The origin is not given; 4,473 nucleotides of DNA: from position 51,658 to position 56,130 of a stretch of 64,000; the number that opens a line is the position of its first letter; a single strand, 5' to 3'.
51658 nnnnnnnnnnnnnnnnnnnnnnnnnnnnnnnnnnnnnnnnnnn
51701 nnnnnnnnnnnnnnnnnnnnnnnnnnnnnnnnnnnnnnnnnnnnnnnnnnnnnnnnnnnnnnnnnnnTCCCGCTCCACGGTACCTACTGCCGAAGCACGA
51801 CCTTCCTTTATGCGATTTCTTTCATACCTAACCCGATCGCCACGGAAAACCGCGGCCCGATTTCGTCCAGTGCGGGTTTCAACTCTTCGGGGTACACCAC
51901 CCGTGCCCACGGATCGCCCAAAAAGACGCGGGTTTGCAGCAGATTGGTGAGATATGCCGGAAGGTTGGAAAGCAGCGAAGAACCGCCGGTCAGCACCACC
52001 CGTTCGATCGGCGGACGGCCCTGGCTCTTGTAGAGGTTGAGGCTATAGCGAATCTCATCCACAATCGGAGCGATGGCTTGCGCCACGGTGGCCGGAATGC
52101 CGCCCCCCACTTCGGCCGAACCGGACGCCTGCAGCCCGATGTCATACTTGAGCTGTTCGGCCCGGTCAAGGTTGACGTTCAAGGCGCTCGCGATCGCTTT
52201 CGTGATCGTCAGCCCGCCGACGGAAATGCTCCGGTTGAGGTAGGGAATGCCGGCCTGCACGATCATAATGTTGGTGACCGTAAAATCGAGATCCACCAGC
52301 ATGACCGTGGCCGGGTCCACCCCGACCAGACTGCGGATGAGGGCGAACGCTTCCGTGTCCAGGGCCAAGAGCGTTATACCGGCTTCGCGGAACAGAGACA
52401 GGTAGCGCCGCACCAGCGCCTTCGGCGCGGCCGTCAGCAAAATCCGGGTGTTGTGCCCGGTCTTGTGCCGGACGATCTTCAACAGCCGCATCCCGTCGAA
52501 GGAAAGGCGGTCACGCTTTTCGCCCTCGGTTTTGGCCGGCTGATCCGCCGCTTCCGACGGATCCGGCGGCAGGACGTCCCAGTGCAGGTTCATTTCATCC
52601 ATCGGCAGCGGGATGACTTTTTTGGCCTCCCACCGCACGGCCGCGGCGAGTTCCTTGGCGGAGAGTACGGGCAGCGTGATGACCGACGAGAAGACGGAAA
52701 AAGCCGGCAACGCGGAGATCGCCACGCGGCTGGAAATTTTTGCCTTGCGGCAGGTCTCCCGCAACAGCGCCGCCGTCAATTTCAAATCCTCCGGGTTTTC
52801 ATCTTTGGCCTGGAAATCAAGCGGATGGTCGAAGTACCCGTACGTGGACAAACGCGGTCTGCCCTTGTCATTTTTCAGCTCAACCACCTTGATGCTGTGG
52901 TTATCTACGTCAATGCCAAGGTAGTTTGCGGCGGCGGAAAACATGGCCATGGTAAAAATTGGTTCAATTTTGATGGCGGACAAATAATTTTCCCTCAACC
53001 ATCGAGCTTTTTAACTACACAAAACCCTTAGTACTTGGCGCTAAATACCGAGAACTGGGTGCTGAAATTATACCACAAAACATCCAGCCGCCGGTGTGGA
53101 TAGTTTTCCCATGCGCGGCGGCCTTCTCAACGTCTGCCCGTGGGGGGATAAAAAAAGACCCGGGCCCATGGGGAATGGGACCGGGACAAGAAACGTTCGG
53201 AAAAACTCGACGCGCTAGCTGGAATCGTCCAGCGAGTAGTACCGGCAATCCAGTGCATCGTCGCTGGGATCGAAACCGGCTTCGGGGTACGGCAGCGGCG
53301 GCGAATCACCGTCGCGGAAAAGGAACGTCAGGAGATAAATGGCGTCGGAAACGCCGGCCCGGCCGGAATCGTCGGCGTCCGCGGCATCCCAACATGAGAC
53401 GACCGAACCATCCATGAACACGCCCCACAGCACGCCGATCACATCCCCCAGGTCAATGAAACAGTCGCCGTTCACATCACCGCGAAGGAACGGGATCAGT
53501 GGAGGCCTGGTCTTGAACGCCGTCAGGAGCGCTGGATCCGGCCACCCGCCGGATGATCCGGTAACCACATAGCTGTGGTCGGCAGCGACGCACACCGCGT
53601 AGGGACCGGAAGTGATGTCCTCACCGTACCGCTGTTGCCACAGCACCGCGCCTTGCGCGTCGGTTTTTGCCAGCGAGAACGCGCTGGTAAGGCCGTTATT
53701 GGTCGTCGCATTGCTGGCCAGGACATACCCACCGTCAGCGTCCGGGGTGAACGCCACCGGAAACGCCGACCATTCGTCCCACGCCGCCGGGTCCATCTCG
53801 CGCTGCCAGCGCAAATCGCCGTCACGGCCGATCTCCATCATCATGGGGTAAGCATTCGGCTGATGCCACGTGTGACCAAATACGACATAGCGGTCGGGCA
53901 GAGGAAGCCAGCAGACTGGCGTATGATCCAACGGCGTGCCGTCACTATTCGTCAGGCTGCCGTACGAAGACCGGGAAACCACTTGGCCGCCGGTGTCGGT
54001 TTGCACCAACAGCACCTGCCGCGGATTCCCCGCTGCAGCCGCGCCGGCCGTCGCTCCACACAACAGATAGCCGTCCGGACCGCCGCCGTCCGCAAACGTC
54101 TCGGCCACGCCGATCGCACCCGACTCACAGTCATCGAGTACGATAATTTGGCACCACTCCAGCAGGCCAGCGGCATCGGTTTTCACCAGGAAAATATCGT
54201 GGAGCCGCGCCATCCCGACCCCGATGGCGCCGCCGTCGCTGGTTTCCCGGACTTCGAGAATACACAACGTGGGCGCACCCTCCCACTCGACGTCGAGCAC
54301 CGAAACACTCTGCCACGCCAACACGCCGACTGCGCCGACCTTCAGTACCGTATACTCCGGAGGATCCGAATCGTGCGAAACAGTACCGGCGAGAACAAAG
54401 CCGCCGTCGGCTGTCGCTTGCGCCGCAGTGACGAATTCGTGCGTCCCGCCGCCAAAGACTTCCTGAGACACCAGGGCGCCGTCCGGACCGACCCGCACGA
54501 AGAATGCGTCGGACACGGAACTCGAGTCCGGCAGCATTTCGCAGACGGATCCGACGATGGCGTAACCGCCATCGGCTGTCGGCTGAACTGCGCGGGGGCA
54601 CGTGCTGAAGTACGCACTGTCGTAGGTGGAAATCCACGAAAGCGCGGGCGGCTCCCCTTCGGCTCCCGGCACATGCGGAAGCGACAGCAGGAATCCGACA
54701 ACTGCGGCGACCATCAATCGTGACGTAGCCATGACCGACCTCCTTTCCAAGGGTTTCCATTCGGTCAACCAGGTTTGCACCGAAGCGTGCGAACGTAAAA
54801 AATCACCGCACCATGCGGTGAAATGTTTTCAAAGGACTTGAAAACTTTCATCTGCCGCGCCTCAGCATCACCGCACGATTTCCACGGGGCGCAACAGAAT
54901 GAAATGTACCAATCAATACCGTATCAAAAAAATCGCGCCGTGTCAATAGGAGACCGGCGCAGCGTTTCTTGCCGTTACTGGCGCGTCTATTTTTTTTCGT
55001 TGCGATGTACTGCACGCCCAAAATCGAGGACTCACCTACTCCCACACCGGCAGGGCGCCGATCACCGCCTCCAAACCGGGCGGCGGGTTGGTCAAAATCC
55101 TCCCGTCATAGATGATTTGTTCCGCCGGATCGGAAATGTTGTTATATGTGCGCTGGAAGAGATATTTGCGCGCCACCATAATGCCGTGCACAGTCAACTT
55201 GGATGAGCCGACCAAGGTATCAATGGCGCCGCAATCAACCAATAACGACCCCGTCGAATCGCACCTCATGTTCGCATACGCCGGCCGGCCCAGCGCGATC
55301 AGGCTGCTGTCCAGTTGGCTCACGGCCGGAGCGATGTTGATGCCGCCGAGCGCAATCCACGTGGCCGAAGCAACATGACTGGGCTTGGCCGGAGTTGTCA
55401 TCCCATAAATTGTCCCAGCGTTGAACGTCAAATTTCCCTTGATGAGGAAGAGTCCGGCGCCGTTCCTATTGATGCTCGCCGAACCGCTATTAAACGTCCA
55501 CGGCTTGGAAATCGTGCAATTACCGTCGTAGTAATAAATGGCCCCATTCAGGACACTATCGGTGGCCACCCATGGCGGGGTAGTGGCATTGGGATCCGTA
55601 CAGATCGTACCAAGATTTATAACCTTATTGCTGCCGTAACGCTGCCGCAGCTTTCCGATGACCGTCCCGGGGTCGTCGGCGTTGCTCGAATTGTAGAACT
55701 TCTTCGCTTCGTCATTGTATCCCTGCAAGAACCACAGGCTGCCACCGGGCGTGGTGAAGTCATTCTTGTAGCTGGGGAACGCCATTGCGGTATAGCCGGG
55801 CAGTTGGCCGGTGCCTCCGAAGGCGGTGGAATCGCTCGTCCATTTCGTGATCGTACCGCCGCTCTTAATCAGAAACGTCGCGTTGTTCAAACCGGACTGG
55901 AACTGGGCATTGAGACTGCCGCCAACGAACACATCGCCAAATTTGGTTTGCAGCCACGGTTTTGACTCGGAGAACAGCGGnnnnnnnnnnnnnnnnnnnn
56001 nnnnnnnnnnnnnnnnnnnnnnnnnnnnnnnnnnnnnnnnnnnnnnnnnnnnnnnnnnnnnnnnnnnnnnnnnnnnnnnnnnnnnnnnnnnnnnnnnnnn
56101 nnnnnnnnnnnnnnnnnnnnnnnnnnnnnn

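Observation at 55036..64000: Giant (>=2987 aa) beta-helix protein with ~14 tandem CDPDC-type Cys-rich repeats, encoded next to the pilus operon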

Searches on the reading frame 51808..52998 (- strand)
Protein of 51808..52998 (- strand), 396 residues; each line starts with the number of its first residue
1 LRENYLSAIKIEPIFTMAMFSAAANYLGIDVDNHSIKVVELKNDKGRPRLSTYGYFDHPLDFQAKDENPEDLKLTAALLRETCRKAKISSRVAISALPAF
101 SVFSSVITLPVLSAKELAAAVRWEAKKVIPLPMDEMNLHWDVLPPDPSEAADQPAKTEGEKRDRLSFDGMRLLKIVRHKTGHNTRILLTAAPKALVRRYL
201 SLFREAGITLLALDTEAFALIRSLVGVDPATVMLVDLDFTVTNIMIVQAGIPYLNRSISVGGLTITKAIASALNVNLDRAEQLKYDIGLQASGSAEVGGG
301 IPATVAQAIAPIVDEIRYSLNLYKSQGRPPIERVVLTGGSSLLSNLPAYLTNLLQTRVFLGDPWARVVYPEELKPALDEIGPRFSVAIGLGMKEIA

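Call 10: search_protein_families(library=pfam, proteins=[window:51808-52998:-], max_evalue=0.01)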
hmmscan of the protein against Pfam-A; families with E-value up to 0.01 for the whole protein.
window:51808-52998:- (396 aa): 3 families
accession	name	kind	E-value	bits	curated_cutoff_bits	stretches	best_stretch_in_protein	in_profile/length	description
PF11104.14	PilM_2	-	7.9e-36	124.1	27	2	177-394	120-339/340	Type IV pilus assembly protein PilM;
PF14450.12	FtsA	-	1.7e-10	41.7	31.8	1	234-389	2-127/127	Cell division protein FtsA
PF06723.19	MreB_Mbl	-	0.0031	16.8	27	0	333-362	276-305/327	MreB/Mbl protein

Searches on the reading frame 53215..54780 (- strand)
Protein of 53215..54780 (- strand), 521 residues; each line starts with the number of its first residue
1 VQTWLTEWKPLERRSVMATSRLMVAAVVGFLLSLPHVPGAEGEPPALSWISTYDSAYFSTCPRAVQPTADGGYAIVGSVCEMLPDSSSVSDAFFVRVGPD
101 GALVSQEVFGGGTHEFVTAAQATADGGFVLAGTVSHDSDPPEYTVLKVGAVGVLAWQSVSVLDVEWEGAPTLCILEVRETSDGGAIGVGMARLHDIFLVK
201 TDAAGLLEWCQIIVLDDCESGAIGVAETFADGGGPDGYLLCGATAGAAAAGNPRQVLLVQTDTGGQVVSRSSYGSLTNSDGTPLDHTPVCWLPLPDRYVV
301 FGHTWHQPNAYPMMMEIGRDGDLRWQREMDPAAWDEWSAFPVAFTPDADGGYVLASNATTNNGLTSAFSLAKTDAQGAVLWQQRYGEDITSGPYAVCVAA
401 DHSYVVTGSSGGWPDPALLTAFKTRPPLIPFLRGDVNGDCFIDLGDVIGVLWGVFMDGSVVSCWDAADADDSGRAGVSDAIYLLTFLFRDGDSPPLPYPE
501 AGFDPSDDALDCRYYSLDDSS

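Call 10: search_protein_families(library=pfam, proteins=[window:53215-54780:-], max_evalue=0.01)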
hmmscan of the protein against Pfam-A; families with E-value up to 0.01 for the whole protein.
window:53215-54780:- (521 aa): 1 family
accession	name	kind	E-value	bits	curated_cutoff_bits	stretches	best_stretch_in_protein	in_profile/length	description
PF09837.15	DUF2064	-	0.0079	16.5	25.8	0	341-355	89-103/120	Uncharacterized protein conserved in bacteria (DUF2064)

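Call 19: search_protein_families(library=pfam, proteins=[window:53215-54780:-], max_evalue=10)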
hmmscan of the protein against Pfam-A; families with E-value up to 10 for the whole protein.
window:53215-54780:- (521 aa): 1 family
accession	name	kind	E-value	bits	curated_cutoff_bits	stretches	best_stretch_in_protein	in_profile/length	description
PF09837.15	DUF2064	-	0.0079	16.5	25.8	0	341-355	89-103/120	Uncharacterized protein conserved in bacteria (DUF2064)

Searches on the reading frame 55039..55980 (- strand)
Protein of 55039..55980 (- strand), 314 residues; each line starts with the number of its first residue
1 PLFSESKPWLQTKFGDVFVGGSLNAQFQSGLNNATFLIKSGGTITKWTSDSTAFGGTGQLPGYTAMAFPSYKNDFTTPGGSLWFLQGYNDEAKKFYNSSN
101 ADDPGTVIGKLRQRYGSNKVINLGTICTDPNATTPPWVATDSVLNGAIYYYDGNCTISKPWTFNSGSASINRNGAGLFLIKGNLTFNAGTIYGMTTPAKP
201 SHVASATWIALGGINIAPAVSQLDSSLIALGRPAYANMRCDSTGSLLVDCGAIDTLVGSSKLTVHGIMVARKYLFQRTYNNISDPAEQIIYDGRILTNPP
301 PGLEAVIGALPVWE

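Call 55: search_protein_families(library=pfam, alignment_id=A3, max_evalue=0.05)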
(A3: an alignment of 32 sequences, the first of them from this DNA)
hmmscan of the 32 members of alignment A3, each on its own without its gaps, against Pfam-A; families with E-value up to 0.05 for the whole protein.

A. member 1, seq(314 aa): 0 families

B. families by the number of members that match (of 32 scanned): 2 families
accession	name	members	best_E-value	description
PF23981.1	DUF7305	5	9.9e-05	Domain of unknown function (DUF7305)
PF18612.7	Bac_A_amyl_C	1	0.034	Bacterial Alpha amylase C-terminal domain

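Call 61: predict_structure(alignment_id=A3)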
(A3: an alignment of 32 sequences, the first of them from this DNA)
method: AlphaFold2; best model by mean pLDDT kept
length: 314 residues; sequences in the alignment: 32
mean_pLDDT: 80.7   pTM: 0.84
mean pLDDT of the five models: 80.7, 79.1, 78.4, 77.2, 72.2
residues with pLDDT >= 90: 123; 70-90: 123; 50-70: 44; < 50: 24
segments of 3 or more residues with pLDDT < 50: 1-3, 67-80, 308-314
pLDDT, mean of each block of 10 residues (from residue 1): 63 75 68 67 77 71 57 43 78 77 86 94 90 73 93 94 89 94 95 92 95 95 95 76 71 93 93 87 88 88 67 33
secondary structure, 60 per line:
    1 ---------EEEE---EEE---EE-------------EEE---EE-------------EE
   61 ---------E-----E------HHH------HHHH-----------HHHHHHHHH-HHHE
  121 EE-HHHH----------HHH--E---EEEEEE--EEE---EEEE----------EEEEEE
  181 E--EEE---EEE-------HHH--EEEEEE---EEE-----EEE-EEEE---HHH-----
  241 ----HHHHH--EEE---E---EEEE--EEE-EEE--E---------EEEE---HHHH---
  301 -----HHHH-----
elements in order: E10-13 E17-19 E38-40 H92-95 H107-115 E120-122 H124-127 E147-152 E155-157 E161-164 E175-181 E184-186 E190-192 E205-210 E214-216 E222-224 E226-229 H245-249 E252-254 E262-265 E268-270 E272-274 E287-290 H294-297 H306-309

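Call 70: search_solved_structures(query=A3, max_evalue=10, show_alignments=2)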
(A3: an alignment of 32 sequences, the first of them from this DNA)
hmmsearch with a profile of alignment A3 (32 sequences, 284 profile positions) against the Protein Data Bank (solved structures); distinct sequences matched with E-value up to 10: 8.
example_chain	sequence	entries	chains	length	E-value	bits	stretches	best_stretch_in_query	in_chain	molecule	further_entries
6vpx_A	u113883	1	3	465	0.035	16.5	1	81-147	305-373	Envelope glycoprotein gp120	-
3m99_B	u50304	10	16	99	1.2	11.5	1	42-92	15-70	SAGA-associated factor 11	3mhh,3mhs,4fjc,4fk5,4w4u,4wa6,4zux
4osd_A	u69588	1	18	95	6.7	9.1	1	138-154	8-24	Tail-associated lysozyme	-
4jj2_A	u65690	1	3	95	6.7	9.1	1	138-154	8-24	Tail-associated lysozyme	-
4ku0_A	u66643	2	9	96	6.7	9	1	138-154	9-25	Tail-associated lysozyme | Baseplate central spike complex protein gp5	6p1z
1k28_A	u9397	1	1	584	7.1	9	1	110-154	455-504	TAIL-ASSOCIATED LYSOZYME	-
1wth_A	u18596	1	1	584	7.3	8.9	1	110-154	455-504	Tail-associated lysozyme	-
2z6b_A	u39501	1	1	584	7.3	8.9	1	110-154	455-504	Tail-associated lysozyme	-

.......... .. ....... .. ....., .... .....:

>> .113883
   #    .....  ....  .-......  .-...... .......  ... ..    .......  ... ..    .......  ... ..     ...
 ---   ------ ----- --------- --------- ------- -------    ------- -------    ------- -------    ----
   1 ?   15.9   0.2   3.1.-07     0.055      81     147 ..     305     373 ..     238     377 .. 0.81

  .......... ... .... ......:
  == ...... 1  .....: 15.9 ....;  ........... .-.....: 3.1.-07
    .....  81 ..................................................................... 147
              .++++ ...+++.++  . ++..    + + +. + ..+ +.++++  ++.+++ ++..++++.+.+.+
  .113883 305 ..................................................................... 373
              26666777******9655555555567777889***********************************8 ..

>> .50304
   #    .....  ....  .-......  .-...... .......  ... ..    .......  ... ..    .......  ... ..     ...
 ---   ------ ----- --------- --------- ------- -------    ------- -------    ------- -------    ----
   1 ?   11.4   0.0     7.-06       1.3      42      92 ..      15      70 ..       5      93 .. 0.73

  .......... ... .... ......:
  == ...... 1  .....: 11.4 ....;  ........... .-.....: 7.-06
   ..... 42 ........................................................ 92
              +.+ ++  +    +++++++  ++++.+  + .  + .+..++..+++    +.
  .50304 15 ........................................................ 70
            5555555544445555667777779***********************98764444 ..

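Call 86: fold_search(model_id=the predicted structure, library=pdb)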
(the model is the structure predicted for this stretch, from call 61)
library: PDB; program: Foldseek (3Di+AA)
matches with E <= 10: 54; with E <= 0.001: 0
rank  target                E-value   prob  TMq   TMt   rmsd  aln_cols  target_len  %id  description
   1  4nu2                  4.2e-03  0.99  0.32  0.45  12.1       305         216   10  Crystal structure of an ice-binding protein (FfIBP) from the Antarctic bacterium, Flavobacterium frigoris PS1 (released 2014-04-16)
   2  7ehk                  7.9e-03  0.98  0.31  0.43  15.8       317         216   11  Crystal structure of C107S mutant of FfIBP (released 2022-03-02)
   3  6bg8_A                1.0e-02  0.66  0.24  0.30  16.4       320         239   13  Shewanella frigidimarina ice-binding protein_1 DUF3494 Domain (released 2018-03-07)
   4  4nu3_B                1.1e-02  0.93  0.29  0.39  16.3       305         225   11  Crystal structure of mFfIBP, a capping head region swapped mutant of ice-binding protein (released 2014-04-16)
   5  8x0z                  1.3e-02  0.99  0.35  0.48  10.9       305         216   10  Crystal structure of A101C/A120C mutant of FfIBP (released 2024-11-13)
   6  5b5h                  1.3e-02  0.82  0.25  0.33  15.8       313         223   12  Hydrophobic ice-binding site confer hyperactivity on antifreeze protein from a snow mold fungus (released 2016-09-28)
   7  7dc5_A                2.2e-02  0.84  0.29  0.38  11.9       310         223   12  Crystal structure of fungal antifreeze protein with intermediate activity (released 2021-10-27)
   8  7ddb_A                2.7e-02  0.82  0.28  0.37  15.9       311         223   12  Crystal structure of fungal antifreeze protein with intermediate activity (released 2021-11-03)
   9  4nu3_A                2.9e-02  0.51  0.23  0.31  16.9       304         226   11  Crystal structure of mFfIBP, a capping head region swapped mutant of ice-binding protein (released 2014-04-16)
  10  9lhn_B                3.0e-02  0.41  0.24  0.30  15.1       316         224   13  Crystal structure of Ice binding protein from Candidatus Cryosericum odellii SMC5 (released 2025-09-03)
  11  8x1l                  4.1e-02  0.91  0.32  0.43  11.8       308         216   11  Crystal structure of S96C/L132C mutant of FfIBP (released 2024-11-13)
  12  6eio                  6.6e-02  0.66  0.28  0.37  12.2       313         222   10  Crystal structure of an ice binding protein from an Antarctic Biological Consortium (released 2018-03-28)
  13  7bwx_A                6.9e-02  0.77  0.28  0.41  14.0       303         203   12  Crystal structure of ice-binding protein from an Antarctic ascomycete, Antarctomyces psychrotrophicus. (released 2020-05-27)
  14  3wp9                  7.3e-02  0.60  0.28  0.37  13.8       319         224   11  Crystal structure of antifreeze protein from an Antarctic sea ice bacterium Colwellia sp. (released 2014-07-02)
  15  3vn3_A                8.5e-02  0.51  0.27  0.35  16.1       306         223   13  Fungal antifreeze protein exerts hyperactivity by constructing an inequable beta-helix (released 2012-06-06)
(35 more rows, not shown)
